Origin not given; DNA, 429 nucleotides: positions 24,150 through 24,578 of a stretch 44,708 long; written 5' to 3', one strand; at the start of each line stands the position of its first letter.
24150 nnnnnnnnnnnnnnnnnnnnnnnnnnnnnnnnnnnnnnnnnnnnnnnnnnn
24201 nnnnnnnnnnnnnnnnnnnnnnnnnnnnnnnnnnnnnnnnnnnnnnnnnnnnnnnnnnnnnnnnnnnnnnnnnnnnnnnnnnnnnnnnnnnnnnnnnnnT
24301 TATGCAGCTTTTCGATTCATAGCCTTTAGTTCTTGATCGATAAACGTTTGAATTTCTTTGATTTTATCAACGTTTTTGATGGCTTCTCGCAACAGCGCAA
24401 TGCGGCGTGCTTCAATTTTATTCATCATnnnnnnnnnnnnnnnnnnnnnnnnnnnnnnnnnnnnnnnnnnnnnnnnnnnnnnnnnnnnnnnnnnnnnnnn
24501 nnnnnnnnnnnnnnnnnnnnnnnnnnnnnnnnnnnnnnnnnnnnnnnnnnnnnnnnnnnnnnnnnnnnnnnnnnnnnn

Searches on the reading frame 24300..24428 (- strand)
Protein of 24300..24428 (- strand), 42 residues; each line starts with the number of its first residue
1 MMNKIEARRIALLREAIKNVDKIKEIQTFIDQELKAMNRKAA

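Call 4: search_protein_families(library=pfam, proteins=[window:24300-24428:-], max_evalue=1)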
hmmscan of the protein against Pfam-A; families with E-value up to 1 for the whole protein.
window:24300-24428:- (42 aa): 2 families
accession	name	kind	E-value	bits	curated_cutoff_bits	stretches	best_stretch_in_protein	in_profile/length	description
PF08650.15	DASH_Dad4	-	0.0042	17.5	29.8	1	1-40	1-40/71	DASH complex subunit Dad4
PF22114.2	NUP120_helical_2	-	0.086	13.3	21.5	1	3-40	51-88/184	Nucleoporin NUP120, helical domain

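Call 5: search_protein_families(library=phrogs, proteins=[window:24300-24428:-], max_evalue=1)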
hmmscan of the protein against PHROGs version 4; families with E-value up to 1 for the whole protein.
window:24300-24428:- (42 aa): 2 families
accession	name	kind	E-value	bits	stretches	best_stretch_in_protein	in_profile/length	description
phrog_12551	-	unknown function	0.059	14.7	1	6-37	24-56/82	-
phrog_5192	-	unknown function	0.14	13.7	1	21-41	22-43/61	-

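Call 10: search_protein_families(library=padloc, proteins=[window:24300-24428:-], max_evalue=1)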
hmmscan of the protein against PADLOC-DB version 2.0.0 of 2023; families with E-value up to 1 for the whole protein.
window:24300-24428:- (42 aa): 0 families

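Call 11: search_protein_families(library=ncbifam, proteins=[window:24300-24428:-], max_evalue=1)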
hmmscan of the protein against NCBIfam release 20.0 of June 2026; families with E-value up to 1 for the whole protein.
window:24300-24428:- (42 aa): 0 families

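Call 69: search_solved_structures(query=A7, max_evalue=10)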
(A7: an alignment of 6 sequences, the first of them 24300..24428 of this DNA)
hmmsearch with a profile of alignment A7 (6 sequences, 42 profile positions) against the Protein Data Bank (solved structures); distinct sequences matched with E-value up to 10: 2.
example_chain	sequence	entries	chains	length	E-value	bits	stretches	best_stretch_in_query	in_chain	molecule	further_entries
6e11_d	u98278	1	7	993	0.08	16.5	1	1-24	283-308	Translocon component PTEX150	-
9cpc_6C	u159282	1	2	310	0.25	14.9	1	3-22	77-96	Cilia-and flagella-associated protein 96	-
